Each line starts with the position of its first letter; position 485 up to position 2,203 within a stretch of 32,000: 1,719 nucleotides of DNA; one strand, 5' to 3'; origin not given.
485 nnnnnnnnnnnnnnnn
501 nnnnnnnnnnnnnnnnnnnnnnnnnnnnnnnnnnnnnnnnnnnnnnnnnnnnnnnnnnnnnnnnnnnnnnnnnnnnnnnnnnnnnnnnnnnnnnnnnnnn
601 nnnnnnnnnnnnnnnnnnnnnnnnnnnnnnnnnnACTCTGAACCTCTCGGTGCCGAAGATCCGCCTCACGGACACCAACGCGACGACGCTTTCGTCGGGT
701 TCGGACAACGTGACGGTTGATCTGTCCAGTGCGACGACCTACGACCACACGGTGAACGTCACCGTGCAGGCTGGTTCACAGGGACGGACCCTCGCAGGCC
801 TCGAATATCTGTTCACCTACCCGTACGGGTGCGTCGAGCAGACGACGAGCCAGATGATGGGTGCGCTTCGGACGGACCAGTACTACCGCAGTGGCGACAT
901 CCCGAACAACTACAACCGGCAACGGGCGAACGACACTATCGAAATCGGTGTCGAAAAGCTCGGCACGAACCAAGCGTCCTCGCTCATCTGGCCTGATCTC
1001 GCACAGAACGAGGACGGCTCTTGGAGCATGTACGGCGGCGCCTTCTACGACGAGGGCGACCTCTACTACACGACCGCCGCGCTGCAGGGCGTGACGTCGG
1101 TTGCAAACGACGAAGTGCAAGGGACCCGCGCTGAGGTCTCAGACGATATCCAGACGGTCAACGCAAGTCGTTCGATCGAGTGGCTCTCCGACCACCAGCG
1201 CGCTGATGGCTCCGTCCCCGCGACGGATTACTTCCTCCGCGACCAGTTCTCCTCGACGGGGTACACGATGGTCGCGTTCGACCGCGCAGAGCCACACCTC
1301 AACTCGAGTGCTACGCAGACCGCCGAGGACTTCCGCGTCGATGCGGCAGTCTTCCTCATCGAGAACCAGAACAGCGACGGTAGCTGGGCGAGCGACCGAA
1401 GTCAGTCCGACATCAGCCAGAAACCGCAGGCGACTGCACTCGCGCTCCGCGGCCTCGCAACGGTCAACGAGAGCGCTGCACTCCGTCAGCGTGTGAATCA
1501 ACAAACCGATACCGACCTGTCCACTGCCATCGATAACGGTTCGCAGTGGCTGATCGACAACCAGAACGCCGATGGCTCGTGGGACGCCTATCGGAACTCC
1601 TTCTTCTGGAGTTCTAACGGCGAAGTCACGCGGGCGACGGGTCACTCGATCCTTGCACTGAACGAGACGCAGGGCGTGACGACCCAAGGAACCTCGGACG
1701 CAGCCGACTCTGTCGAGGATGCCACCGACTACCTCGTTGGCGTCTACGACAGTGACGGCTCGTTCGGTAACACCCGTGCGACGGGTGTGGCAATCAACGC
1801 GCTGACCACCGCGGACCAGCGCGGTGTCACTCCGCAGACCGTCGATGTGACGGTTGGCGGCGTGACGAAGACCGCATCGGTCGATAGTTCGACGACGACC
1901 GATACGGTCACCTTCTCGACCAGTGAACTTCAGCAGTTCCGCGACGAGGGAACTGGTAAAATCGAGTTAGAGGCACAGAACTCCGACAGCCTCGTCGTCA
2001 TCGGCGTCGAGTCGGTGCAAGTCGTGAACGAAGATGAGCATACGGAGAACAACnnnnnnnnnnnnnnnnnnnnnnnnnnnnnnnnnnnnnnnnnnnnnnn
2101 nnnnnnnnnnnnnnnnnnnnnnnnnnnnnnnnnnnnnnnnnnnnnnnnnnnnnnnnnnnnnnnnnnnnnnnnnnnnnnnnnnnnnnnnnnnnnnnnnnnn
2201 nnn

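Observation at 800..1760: Apparently functional A2M/complement-type thioester domain in a haloarchaeal protein with a non-canonical domain context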

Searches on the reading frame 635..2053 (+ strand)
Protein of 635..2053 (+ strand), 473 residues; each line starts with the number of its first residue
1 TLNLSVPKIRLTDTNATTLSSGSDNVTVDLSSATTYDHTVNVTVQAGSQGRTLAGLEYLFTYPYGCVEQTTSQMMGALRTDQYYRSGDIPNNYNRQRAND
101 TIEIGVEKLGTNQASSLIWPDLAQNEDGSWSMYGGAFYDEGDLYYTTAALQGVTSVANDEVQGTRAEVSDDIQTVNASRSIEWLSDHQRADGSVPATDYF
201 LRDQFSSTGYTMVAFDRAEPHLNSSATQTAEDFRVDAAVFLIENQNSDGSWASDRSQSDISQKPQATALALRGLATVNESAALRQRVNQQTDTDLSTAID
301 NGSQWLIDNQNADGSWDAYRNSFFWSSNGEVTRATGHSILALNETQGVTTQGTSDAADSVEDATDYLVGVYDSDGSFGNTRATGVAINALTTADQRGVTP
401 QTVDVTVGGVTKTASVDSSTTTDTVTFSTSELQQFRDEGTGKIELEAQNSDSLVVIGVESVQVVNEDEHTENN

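Call 26: find_related_loci(query=window:635-2053:+, collection=genome_contigs, flank=10000)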
Query window:635-2053:+ (473 aa) in genome_contigs; peptide patterns used: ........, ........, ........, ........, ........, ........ (x = any residue, [..] = any of these).
56 stretches matched a pattern; 5 encode a relative of the query (tblastn E <= 1e-3); 5 distinct loci.
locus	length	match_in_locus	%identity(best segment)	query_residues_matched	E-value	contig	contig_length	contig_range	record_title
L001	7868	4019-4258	35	231-317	1e-7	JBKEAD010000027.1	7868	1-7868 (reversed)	MAG: Chthoniobacterales bacterium isolate VLC_107 k121_9613223, whole genome shotgun sequence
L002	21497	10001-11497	26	176-375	1e-7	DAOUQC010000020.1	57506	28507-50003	MAG TPA_asm: Verrucomicrobiota bacterium isolate CSMAG_116 CSMAG_116_k141_4568367_length_57506_cov_53.3003, whole genome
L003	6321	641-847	34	241-323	3e-6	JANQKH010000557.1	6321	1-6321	MAG: Phycisphaeraceae bacterium isolate PL25a_bin.150 k99_4942927, whole genome shotgun sequence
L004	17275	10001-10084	50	298-325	5e-5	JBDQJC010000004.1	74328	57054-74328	MAG: Planctomycetota bacterium isolate SFB_27D_19Dec05_100_17 k141_1830447_length_74328_cov_40.0637, whole genome shotgu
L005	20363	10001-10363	33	124-322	2e-4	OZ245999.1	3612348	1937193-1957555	MAG: Wenzhouxiangellaceae bacterium isolate a8104aef-8d3b-47b9-a1bd-f46b92684c9c genome assembly, chromosome: 1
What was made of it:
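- Tried and rejected: The one allowed scan of genome_contigs returned only unrelated bacterial toroid proteins (call 26).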

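Call 34: search_protein_representatives(alignment_id=A2)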
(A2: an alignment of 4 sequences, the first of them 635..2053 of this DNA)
Query: 4 sequences, 470 profile positions. Proteins with E-value up to 0.001 (for the whole library): 5034; up to 1e-10: 615; up to 1e-30: 71. The best 150 are listed.
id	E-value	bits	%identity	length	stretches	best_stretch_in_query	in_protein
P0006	8.6e-203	690.9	-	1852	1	1-470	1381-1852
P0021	3.0e-171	586.9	-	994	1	1-467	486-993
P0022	5.4e-149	513.5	-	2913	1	1-468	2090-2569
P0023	1.1e-147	509.3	-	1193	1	1-468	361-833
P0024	8.4e-146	503.0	-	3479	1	1-469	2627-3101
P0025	2.3e-129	448.8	-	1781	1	2-464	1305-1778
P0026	1.0e-127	443.4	-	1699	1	3-466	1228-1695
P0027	5.3e-124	431.1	-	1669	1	9-462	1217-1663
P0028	2.3e-120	419.1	-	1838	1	2-468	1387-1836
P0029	2.4e-115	402.6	-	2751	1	3-468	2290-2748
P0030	9.1e-115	400.7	-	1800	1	2-464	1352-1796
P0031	1.8e-114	399.7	-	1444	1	2-469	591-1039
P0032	9.2e-114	397.4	-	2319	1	2-468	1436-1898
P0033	1.0e-113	397.2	-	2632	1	2-468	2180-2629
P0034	4.1e-113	395.2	-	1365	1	1-462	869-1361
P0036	1.6e-111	390.0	-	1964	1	9-469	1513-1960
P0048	7.3e-98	344.9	-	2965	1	3-465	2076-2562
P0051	1.1e-94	334.5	-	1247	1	2-465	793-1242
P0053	1.1e-92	327.9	-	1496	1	3-464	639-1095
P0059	6.6e-72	259.4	-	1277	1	3-442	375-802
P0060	6.5e-69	249.5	-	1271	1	2-460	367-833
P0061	2.2e-68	247.7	-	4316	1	3-466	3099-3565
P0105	3.1e-18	82.4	-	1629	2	27-271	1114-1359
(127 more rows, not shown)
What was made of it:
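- Tried and rejected: The exhaustive HMM search was needed (call 34).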

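Call 38: find_homologous_proteins(query=A2, max_evalue=1e-20)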
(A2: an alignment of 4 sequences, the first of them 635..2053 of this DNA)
Query A2 (4 sequences) (473 aa, profile of the alignment): 4 proteins with E <= 1e-20 among 8000 candidates.
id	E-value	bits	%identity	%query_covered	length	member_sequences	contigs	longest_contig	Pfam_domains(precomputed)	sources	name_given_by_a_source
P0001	6.0e-210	716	50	100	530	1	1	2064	PF07678.21,PF13243.13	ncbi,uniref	ncbi:prenyltransferase/squalene oxidase repeat-containing protein, partial [Haloferax profundi]|unir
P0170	9.0e-118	412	40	99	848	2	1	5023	PF07678.21,PF00801.27,PF07705.18,PF13243.13,PF13249.13,PF18911.7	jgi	jgi:hypothetical protein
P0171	6.3e-104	367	50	66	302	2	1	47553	PF07678.21,PF13243.13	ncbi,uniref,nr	ncbi:prenyltransferase/squalene oxidase repeat-containing protein [Haloferax sp. ATB1]|uniref:prenyl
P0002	1.5e-56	210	58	32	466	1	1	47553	PF07705.18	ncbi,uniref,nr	ncbi:hypothetical protein [Haloferax sp. ATB1]|uniref:hypothetical protein n=1 Tax=Haloferax sp. ATB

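Call 58: search_solved_structures(query=A2, max_evalue=0.01, show_alignments=5)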
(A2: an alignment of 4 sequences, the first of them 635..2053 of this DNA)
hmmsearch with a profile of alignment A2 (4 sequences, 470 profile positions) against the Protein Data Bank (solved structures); distinct sequences matched with E-value up to 0.01: 40.
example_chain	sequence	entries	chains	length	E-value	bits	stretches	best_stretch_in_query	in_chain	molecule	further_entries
4u48_A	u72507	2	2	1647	5.3e-08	35.4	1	63-146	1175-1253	Putative inner membrane lipoprotein | alpha-2-macroglobulin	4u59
1gsz_A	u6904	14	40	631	8.1e-08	34.8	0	223-311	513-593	SQUALENE--HOPENE CYCLASE | SQUALENE-HOPENE CYCLASE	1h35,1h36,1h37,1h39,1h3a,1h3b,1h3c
1hzf_A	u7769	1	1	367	8.9e-08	34.7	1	51-250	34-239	COMPLEMENT FACTOR C4A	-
4ziu_A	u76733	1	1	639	9e-08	34.7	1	63-146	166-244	Uncharacterized lipoprotein YfhM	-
7q1y_A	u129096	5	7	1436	9.2e-08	34.6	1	43-209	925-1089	Alpha-2-macroglobulin-like protein 1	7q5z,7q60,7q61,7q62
3sqc_A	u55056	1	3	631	9.4e-08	34.6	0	223-311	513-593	SQUALENE--HOPENE CYCLASE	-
2sqc_A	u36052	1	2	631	2.1e-07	33.4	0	223-311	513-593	SQUALENE-HOPENE CYCLASE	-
7voo_A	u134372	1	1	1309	2.2e-07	33.4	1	43-195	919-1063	Alpha-2-macroglobulin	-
5a42_A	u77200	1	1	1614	2.6e-07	33.1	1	63-146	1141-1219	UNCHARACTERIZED LIPOPROTEIN YFHM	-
4ziq_A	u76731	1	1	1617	2.6e-07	33.1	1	63-146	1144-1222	Uncharacterized lipoprotein YfhM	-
4rtd_A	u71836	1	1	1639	2.7e-07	33.1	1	63-146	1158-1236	Uncharacterized lipoprotein YfhM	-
7von_A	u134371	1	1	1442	2.8e-07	33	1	43-195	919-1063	Alpha-2-macroglobulin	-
6tav_A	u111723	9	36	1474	3e-07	32.9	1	43-195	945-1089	Alpha-2-macroglobulin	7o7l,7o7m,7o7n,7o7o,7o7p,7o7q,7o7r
5jtw_B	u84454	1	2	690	7.1e-07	31.7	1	51-210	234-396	Complement C4-A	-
9fx2_A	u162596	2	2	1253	9.1e-07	31.3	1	37-184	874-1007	CD109 antigen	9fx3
7s62_A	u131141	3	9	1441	0.006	18.8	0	11-112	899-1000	Alpha 2-macroglobulin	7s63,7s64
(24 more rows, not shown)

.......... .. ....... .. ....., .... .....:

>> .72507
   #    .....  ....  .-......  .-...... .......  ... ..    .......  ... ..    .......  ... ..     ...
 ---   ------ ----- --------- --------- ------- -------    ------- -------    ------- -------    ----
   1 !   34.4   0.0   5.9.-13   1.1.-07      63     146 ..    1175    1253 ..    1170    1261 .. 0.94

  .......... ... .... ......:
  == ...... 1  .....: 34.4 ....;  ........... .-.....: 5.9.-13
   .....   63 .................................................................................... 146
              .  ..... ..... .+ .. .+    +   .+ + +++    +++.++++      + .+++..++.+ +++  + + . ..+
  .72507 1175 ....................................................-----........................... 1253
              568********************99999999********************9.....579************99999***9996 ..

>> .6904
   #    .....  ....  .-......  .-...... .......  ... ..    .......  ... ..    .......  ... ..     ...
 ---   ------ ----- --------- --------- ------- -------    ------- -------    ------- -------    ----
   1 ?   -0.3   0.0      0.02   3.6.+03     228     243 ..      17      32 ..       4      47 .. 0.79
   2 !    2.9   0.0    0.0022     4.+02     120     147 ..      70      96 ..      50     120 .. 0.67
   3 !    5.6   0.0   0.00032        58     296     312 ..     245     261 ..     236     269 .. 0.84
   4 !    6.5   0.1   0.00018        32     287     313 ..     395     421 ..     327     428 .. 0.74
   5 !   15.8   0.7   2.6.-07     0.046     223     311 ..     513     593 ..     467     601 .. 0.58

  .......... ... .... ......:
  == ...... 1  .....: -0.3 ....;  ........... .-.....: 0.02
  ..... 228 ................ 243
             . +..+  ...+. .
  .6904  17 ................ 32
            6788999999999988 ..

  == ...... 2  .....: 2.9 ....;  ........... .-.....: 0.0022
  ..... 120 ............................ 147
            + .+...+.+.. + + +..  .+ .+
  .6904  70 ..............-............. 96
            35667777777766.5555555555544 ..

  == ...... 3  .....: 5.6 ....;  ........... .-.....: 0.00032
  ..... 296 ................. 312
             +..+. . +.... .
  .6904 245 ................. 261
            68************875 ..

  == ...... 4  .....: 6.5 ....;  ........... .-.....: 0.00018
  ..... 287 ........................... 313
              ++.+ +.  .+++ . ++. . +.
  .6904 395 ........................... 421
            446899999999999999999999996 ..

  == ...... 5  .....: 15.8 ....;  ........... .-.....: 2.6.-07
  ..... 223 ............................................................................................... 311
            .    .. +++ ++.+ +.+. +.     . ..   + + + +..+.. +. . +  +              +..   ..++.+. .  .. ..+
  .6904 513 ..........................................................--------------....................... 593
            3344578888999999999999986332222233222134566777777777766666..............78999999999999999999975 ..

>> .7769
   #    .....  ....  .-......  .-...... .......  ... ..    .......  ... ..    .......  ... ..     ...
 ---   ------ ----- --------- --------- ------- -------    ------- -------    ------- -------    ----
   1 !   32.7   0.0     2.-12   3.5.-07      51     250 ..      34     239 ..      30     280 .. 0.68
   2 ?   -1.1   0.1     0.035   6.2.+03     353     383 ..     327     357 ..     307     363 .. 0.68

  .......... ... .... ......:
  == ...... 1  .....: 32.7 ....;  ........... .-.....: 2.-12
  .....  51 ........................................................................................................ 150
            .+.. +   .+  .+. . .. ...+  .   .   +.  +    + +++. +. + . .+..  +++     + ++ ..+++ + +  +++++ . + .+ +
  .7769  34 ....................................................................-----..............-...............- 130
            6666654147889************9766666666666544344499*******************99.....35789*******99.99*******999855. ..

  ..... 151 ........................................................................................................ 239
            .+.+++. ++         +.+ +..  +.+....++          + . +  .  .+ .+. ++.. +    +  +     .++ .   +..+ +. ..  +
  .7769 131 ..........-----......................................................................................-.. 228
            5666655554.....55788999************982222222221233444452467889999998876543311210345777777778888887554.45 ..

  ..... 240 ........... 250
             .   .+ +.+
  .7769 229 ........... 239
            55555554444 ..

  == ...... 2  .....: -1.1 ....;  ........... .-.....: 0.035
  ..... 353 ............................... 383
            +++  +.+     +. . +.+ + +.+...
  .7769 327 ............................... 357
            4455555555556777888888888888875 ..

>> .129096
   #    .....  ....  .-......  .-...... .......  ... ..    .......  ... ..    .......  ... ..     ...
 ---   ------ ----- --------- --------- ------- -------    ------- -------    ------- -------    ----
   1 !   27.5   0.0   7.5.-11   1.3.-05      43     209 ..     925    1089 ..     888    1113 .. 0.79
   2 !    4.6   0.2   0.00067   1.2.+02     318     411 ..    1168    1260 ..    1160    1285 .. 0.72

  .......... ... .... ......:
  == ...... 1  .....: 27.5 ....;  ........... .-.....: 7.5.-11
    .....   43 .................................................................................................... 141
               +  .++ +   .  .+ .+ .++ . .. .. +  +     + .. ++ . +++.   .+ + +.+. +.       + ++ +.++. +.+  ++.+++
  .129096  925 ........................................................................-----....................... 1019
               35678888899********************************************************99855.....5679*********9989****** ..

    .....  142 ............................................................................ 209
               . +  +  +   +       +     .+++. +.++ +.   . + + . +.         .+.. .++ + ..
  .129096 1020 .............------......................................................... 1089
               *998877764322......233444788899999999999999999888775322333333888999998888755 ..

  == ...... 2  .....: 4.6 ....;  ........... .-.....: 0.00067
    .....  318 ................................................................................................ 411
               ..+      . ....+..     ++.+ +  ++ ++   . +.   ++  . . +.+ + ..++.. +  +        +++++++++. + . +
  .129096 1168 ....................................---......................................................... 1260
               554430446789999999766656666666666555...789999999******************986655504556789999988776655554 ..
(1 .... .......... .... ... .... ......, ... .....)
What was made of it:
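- On Complement C3/C4B-type hydroxyl-reactive thioester: In the profile alignment to C4d, the isotypic PCPVLD loop of C4 is an insertion relative to the archaeal TED (call 58).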

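Call 59: search_protein_families(library=pfam, proteins=[P0021, P0023, P0031, P0053, P0060, P0051, P0105], max_evalue=0.01)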
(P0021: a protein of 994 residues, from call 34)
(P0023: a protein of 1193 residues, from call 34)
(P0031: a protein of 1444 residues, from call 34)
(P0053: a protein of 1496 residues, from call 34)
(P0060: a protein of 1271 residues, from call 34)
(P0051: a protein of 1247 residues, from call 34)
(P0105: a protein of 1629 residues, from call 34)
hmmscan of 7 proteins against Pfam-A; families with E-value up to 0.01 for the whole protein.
P0021 (994 aa): 2 families
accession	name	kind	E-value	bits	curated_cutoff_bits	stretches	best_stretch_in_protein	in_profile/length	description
PF07705.17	CARDB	-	2.2e-05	25.1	22.7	2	284-364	9-87/101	CARDB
PF07678.20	TED_complement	-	0.00037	20.1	22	1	546-737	17-192/312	A-macroglobulin TED domain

P0023 (1193 aa): 5 families
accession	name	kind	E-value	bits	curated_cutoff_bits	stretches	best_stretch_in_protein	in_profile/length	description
PF07705.17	CARDB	-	4.2e-09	37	22.7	1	137-225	1-88/101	CARDB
PF07678.20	TED_complement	-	9.1e-09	35.3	22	1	432-740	20-311/312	A-macroglobulin TED domain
PF13243.12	SQHop_cyclase_C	-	1.4e-07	31.3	26.1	1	547-731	96-290/319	Squalene-hopene cyclase C-terminal domain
PF13249.12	SQHop_cyclase_N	-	0.001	18.8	26.2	1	545-631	2-78/291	Squalene-hopene cyclase N-terminal domain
PF09492.16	Pec_lyase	-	0.0019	17.9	22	1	592-630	56-94/292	Pectic acid lyase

P0031 (1444 aa): 8 families
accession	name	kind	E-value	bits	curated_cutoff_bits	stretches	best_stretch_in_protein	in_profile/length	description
PF07678.20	TED_complement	-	9.4e-15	54.9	22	1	643-951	16-310/312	A-macroglobulin TED domain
PF00963.24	Cohesin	-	3e-14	53.8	24.1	1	66-190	11-139/139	Cohesin domain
PF07705.17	CARDB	-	5e-11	43.2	22.7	2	287-395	9-100/101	CARDB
PF18911.6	PKD_4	-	2.1e-09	37.8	27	2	194-277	2-85/85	PKD domain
PF00801.26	PKD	-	4.1e-09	36.7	23.5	2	206-273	11-77/80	PKD domain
PF13243.12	SQHop_cyclase_C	-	2.4e-05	24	26.1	1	812-942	158-289/319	Squalene-hopene cyclase C-terminal domain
PF19077.6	Big_13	-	0.0025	18.7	27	1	243-277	68-99/102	Bacterial Ig-like domain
PF00404.24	Dockerin_1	-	0.0044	17.6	22.9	0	1383-1426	4-51/57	Dockerin type I domain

P0053 (1496 aa): 9 families
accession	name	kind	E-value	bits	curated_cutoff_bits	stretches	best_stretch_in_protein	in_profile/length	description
PF07705.17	CARDB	-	1.6e-47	160.3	22.7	3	86-185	2-100/101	CARDB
PF00404.24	Dockerin_1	-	1.1e-10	42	22.9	1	1429-1484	1-56/57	Dockerin type I domain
PF07678.20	TED_complement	-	3.1e-10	40.1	22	1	890-1012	91-212/312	A-macroglobulin TED domain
PF13243.12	SQHop_cyclase_C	-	4.2e-08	33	26.1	1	845-1003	146-290/319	Squalene-hopene cyclase C-terminal domain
PF08308.17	PEGA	-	7.4e-07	29.4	20.8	1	1267-1326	9-69/71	PEGA domain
PF13249.12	SQHop_cyclase_N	-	0.00021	21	26.2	1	854-907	41-93/291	Squalene-hopene cyclase N-terminal domain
PF07495.19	Y_Y_Y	-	0.00041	20.6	26.6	0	148-173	28-51/65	Y_Y_Y domain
PF01122.25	Cobalamin_bind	-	0.00042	19.8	25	0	870-932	163-227/317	Eukaryotic cobalamin-binding protein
PF00432.27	Prenyltrans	-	0.0069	16.3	26.5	0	848-937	42-121/304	Prenyltransferase alpha-alpha toroid domain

P0060 (1271 aa): 3 families
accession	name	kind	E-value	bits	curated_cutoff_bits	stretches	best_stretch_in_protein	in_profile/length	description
PF07678.20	TED_complement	-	7.3e-08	32.3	22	0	422-504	18-91/312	A-macroglobulin TED domain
PF13243.12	SQHop_cyclase_C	-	1.2e-07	31.6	26.1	1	604-733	158-286/319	Squalene-hopene cyclase C-terminal domain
PF00404.24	Dockerin_1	-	0.00043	20.9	22.9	1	1215-1258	10-54/57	Dockerin type I domain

P0051 (1247 aa): 11 families
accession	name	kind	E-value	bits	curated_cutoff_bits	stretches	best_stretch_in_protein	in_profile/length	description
PF18911.6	PKD_4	-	1.6e-21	76.6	27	3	373-455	3-79/85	PKD domain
PF00801.26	PKD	-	1.3e-16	60.8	23.5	3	284-368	2-80/80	PKD domain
PF07705.17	CARDB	-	2.8e-09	37.5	22.7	2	473-574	12-98/101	CARDB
PF22352.2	K319L-like_PKD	-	3.1e-09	37.2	27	1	387-455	11-79/84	K319L-like, PKD domain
PF13243.12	SQHop_cyclase_C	-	1.1e-08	34.9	26.1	1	1046-1150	186-290/319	Squalene-hopene cyclase C-terminal domain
PF14524.12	Wzt_C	-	1.7e-06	28.5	30.4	1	587-670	20-107/143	Wzt C-terminal domain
PF07678.20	TED_complement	-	2.3e-06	27.4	22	1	847-974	17-128/312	A-macroglobulin TED domain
PF07495.19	Y_Y_Y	-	1.1e-05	25.7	26.6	0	405-460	9-62/65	Y_Y_Y domain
PF15418.12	DUF4625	-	0.0013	19.5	27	1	405-460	73-130/131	Domain of unknown function (DUF4625)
PF06832.18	BiPBP_C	-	0.0079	16.5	26.8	0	386-453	31-87/90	Penicillin-Binding Protein C-terminus Family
PF07470.19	Glyco_hydro_88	-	0.0096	15.4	26.6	0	1041-1149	201-313/352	Glycosyl Hydrolase Family 88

P0105 (1629 aa): 9 families
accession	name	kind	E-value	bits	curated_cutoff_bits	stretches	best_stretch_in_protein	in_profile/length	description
PF17973.7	bMG10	-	1.4e-29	103.3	26.2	1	1482-1614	1-131/131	Bacterial Alpha-2-macroglobulin MG10 domain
PF07678.20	TED_complement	-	4.7e-28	98.6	22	2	1140-1252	14-125/312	A-macroglobulin TED domain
PF01835.25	MG2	-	1.3e-24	86.9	32.8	1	353-450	1-96/96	MG2 domain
PF00207.28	A2M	-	2e-22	79.3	21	1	945-1033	2-91/92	Alpha-2-macroglobulin family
PF07703.20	A2M_BRD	-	1.2e-17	64.9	22.7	1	713-851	2-140/140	Alpha-2-macroglobulin bait region domain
PF17791.7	MG3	-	5.2e-06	27.1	23.1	1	452-493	1-43/84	Macroglobulin domain MG3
PF13584.12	BatD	-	0.00028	21.9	24.1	0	1511-1609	6-78/92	BatD DUF11 like domain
PF13243.12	SQHop_cyclase_C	-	0.002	17.7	26.1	1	1168-1388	73-291/319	Squalene-hopene cyclase C-terminal domain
PF17972.7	bMG5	-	0.0064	17.3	26.5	0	471-585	16-118/127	Bacterial Alpha-2-macroglobulin MG5 domain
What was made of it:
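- One fused relative carries an N-terminal Cohesin domain, E 3e-14 (call 59). One relative has cohesin and dockerin in one chain, which suggests self-assembly (call 59).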
